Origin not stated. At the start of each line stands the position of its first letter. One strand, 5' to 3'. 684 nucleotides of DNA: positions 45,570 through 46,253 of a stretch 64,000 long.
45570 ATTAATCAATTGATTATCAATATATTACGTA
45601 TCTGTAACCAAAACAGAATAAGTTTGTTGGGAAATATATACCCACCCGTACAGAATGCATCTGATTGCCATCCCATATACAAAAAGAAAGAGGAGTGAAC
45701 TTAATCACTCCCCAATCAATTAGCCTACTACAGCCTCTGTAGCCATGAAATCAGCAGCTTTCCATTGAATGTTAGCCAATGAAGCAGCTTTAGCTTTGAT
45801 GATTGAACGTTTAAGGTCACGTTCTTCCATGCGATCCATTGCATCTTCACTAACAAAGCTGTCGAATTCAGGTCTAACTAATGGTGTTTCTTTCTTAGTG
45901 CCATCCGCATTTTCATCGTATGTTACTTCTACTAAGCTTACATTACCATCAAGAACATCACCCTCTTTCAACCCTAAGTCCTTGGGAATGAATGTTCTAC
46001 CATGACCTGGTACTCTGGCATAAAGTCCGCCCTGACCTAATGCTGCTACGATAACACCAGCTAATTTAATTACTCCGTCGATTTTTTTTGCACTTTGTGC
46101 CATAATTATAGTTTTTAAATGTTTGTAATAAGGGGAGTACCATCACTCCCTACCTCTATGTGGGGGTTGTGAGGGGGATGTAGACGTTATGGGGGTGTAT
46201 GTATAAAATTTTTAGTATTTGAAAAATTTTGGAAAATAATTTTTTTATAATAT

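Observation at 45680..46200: GC-richer, oppositely oriented moron-like gene embedded in the late region, bracketed by related hairpins and a G-tract island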

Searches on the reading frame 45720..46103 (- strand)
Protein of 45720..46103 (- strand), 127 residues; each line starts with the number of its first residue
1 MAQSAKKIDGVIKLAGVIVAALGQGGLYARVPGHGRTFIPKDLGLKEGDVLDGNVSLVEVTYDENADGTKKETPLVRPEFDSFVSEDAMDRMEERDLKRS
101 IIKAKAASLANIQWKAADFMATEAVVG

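Call 4: search_protein_families(library=phrogs, proteins=[window:45720-46103:-], max_evalue=0.01)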
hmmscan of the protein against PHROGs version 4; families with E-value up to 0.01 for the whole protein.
window:45720-46103:- (127 aa): 0 families

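Call 5: search_protein_families(library=pfam, proteins=[window:45720-46103:-], max_evalue=0.1)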
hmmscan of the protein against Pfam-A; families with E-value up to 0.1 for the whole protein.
window:45720-46103:- (127 aa): 0 families

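Call 7: search_dna_similar(query=window:45720-46103:-, collection=phages, mode=protein, max_evalue=0.001, max_rows=40)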
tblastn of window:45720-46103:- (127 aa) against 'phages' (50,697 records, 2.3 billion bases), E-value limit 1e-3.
No match.

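Call 9: find_homologous_proteins(query=window:45720-46103:-, max_evalue=0.01)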
Query window:45720-46103:- (127 aa): 1 proteins with E <= 0.01 among 22 candidates.
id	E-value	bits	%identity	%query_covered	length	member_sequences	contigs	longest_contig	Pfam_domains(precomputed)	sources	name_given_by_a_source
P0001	6.1e-75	267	100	100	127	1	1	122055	-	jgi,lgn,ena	-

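Call 13: find_encoding_contigs(protein=P0001, flank=10000, max_places=6)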
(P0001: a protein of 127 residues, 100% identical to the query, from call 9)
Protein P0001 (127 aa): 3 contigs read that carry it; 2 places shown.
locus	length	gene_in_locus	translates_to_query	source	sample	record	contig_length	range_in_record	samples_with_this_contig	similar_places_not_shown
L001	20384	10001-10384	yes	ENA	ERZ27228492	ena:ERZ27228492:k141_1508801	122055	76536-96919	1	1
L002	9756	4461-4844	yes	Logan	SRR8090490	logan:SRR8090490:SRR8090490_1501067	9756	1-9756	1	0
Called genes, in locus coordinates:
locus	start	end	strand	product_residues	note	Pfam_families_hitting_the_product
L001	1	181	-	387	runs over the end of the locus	-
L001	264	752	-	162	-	PF00574:CLP_protease (weak)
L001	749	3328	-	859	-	-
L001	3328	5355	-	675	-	-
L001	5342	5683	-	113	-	-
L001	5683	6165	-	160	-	-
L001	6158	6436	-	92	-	-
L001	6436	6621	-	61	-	-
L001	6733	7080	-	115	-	-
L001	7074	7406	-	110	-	-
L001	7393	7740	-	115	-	-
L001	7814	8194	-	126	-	-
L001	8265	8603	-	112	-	-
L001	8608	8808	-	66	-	-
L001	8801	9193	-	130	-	PF25311:WDGH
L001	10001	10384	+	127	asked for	-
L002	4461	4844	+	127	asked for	-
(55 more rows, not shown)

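Call 17: predict_structure(protein=window:45720-46103:-)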
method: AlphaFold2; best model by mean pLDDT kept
length: 127 residues; sequences in the alignment: 1
mean_pLDDT: 44.6   pTM: 0.29
mean pLDDT of the five models: 44.6, 37.7, 35.5, 32.2, 31.8
residues with pLDDT >= 90: 0; 70-90: 0; 50-70: 42; < 50: 85
segments of 3 or more residues with pLDDT < 50: 1-11, 56-64, 66-127
pLDDT, mean of each block of 10 residues (from residue 1): 40 54 53 55 58 49 46 44 39 41 35 29 31
secondary structure, 60 per line:
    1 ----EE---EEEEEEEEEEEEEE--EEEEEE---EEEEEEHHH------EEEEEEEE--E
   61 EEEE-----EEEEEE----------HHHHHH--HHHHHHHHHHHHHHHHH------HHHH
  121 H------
elements in order: E10-23 E26-31 E35-40 E50-57 E60-64 E70-75 H86-91 H94-110 H117-121

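Call 18: search_protein_representatives(protein=window:45720-46103:-)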
Query: 127 residues. Proteins with E-value up to 0.001 (for the whole library): 14; up to 1e-10: 9; up to 1e-30: 1. The best 14 are listed.
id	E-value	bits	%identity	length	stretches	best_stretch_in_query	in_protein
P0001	2.0e-75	266.6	100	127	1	1-127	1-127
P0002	5.4e-27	110.4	55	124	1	1-122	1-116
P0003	8.8e-24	100.0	47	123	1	12-125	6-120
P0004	9.7e-17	77.3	47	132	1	11-115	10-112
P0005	1.5e-16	76.7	52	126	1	6-86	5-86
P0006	6.7e-15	71.3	42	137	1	7-124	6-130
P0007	4.3e-14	68.7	40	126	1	1-109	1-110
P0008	2.4e-11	59.9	38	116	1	12-118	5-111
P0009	2.8e-11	59.7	39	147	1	4-125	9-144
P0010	3.6e-09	52.9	35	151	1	6-121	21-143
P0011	1.9e-08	50.6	35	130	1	9-122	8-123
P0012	7.7e-08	48.6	39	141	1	1-95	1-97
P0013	2.9e-06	43.5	47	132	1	12-99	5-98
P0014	9.6e-06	41.8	45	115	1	12-87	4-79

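Call 20: find_homologous_proteins(query=A1, max_evalue=0.001)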
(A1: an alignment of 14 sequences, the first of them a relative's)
Query A1 (14 sequences) (127 aa, profile of the alignment): 8 proteins with E <= 0.001 among 5230 candidates.
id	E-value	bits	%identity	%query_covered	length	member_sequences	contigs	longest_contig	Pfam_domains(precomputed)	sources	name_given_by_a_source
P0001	3.0e-44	168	100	100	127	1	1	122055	-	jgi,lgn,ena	-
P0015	5.8e-41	157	48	85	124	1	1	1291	-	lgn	-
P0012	6.9e-41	157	33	95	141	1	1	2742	-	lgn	-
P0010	1.5e-39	153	34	89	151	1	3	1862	-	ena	-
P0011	7.9e-39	150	34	99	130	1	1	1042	-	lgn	-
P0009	1.2e-36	143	36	97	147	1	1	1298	-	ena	-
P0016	1.4e-34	136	36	97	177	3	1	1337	-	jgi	-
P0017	1.8e-31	126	32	88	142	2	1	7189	-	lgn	-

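Call 23: find_related_loci(query=window:45720-46103:-, collection=viral_contigs, flank=10000)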
Query window:45720-46103:- (127 aa) in viral_contigs; peptide patterns used: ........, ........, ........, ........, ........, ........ (x = any residue, [..] = any of these).
33 stretches matched a pattern, but none encodes a relative of the query by tblastn (E <= 1e-3).

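Call 24: find_encoding_contigs(protein=P0017, flank=10000)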
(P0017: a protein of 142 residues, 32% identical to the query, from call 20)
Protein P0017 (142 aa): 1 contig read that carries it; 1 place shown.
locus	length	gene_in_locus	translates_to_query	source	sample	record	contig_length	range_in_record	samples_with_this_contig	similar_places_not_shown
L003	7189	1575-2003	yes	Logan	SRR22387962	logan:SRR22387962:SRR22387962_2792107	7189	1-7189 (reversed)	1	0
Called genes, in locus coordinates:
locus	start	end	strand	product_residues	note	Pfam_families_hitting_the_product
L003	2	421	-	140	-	?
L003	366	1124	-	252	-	PF04230:PS_pyruv_trans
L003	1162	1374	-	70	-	-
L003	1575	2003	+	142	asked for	-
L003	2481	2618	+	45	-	-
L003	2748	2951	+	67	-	-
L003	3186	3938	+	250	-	-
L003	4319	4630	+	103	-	-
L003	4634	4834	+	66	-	-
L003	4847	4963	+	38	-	-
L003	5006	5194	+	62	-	-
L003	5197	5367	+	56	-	-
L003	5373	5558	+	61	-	-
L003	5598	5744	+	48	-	-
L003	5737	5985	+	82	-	-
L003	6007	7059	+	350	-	-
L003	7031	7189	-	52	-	?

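Call 29: find_encoding_contigs(protein=P0012, flank=5000)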
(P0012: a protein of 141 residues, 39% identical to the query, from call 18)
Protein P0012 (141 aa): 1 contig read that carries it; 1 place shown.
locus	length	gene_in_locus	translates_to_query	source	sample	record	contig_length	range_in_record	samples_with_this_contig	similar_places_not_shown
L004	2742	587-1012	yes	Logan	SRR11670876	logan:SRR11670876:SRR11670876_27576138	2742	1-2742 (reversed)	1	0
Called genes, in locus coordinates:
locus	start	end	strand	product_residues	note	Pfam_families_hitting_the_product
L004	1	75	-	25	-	?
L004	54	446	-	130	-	-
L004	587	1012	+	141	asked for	-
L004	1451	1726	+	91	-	-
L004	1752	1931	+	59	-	-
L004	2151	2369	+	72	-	-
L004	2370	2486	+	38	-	-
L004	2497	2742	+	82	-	?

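Call 30: find_encoding_contigs(protein=P0010, flank=5000)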
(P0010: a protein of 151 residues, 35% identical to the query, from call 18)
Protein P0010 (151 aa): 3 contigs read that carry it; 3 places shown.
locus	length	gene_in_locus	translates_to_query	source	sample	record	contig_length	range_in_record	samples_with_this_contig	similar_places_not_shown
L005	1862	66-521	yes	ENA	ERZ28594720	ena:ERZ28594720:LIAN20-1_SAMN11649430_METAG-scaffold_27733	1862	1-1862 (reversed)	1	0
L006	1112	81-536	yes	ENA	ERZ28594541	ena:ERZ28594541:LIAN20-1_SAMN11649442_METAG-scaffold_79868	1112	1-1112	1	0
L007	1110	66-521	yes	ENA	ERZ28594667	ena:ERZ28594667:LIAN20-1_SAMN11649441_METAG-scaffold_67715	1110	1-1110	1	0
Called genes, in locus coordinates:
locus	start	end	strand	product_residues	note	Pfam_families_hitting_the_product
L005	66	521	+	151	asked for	-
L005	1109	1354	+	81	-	-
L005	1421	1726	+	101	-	-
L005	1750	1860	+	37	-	?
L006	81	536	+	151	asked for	-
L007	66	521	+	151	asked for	-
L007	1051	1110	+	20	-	?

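Call 31: find_encoding_contigs(protein=P0015, flank=5000)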
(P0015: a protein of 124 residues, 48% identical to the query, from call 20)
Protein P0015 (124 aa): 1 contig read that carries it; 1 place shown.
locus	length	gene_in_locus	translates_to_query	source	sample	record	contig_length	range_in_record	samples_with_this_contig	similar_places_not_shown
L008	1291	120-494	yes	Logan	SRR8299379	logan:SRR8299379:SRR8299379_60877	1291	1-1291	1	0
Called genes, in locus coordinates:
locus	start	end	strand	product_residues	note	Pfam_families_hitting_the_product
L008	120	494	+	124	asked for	-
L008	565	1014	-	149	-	-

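Call 33: predict_structure(alignment_id=A1)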
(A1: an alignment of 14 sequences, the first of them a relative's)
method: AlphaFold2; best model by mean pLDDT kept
length: 127 residues; sequences in the alignment: 14
mean_pLDDT: 83.7   pTM: 0.61
mean pLDDT of the five models: 83.7, 81.3, 81.2, 80.7, 76.9
residues with pLDDT >= 90: 47; 70-90: 67; 50-70: 11; < 50: 2
segments of 3 or more residues with pLDDT < 50: none
pLDDT, mean of each block of 10 residues (from residue 1): 75 92 88 92 93 93 80 86 91 87 80 70 53
secondary structure, 60 per line:
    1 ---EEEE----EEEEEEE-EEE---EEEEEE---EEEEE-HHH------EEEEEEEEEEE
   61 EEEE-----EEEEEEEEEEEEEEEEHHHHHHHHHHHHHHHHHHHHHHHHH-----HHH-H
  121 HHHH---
elements in order: E4-7 E12-18 E20-22 E26-31 E35-39 E50-64 E70-85 H86-110 H120-124

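Call 40: fold_search(model_id=the predicted structure, library=viral)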
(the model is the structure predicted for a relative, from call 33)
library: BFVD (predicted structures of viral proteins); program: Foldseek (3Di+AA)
matches with E <= 10: 384; with E <= 0.001: 0
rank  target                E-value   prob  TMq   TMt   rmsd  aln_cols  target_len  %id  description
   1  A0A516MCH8            1.1e-01  0.51  0.26  0.22   9.4       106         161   18  (no name in the UniProt tables at hand)
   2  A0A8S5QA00            1.7e-01  0.82  0.34  0.15   5.8        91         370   11  DUF6575 domain-containing protein [Siphoviridae sp. ctoic9]
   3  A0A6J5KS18            2.1e-01  0.21  0.22  0.20  10.1       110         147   16  Single-stranded DNA-binding protein [uncultured Caudovirales phage]
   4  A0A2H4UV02            2.4e-01  0.51  0.28  0.19  15.9       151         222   14  DNA-directed RNA polymerase subunit Rpb7 [Bodo saltans virus]
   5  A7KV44                2.7e-01  0.63  0.34  0.05   6.2       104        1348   10  (no name in the UniProt tables at hand)
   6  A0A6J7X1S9            2.7e-01  0.60  0.29  0.28  10.0       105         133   14  Uncharacterized protein [uncultured Caudovirales phage]
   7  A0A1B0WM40            3.3e-01  0.44  0.32  0.39   7.0        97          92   11  (no name in the UniProt tables at hand)
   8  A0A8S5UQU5            3.5e-01  0.33  0.27  0.28   9.7       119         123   13  Uncharacterized protein [Podoviridae sp. ctQyH19]
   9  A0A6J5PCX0            3.7e-01  0.66  0.30  0.20   7.3        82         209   16  Uncharacterized protein [uncultured Caudovirales phage]
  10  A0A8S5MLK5            4.1e-01  0.25  0.21  0.25  23.6       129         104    8  Uncharacterized protein [Siphoviridae sp. cteRK31]
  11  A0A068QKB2            5.1e-01  0.21  0.23  0.21  11.4       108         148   14  Uncharacterized protein [Armadillidium vulgare iridescent virus]
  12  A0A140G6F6            5.6e-01  0.30  0.29  0.26   8.4       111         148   15  Single-stranded DNA-binding protein [Arthrobacter phage KellEzio]
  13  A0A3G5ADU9            6.0e-01  0.38  0.29  0.12   9.7       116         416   16  Uncharacterized protein [Satyrvirus sp.]
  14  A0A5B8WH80            6.6e-01  0.20  0.29  0.26   5.8       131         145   14  Uncharacterized protein [Arthrobacter phage Qui]
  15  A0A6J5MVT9            6.6e-01  0.16  0.19  0.23  15.7       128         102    8  Uncharacterized protein [uncultured Caudovirales phage]
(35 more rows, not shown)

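Call 49: find_related_loci(query=A2, collection=metagenome_contigs, flank=10000)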
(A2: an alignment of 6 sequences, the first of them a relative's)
Query A2 (127 aa) in metagenome_contigs; peptide patterns used: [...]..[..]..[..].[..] (x = any residue, [..] = any of these).
63 stretches matched a pattern; 1 encode a relative of the query (tblastn E <= 1e-3); 1 distinct loci.
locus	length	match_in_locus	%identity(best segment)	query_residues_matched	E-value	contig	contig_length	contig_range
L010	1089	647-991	51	12-125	3e-32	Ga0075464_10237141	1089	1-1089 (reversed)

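Call 51: find_related_loci(query=A2, collection=viral_contigs, flank=10000)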
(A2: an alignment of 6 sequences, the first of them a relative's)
Query A2 (127 aa) in viral_contigs; peptide patterns used: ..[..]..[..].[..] (x = any residue, [..] = any of these).
21 stretches matched a pattern, but none encodes a relative of the query by tblastn (E <= 1e-3).

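Call 52: find_related_loci(query=A2, collection=genome_contigs, flank=10000)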
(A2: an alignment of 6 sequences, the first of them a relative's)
Query A2 (127 aa) in genome_contigs; peptide patterns used: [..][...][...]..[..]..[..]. (x = any residue, [..] = any of these).
18 stretches matched a pattern, but none encodes a relative of the query by tblastn (E <= 1e-3).
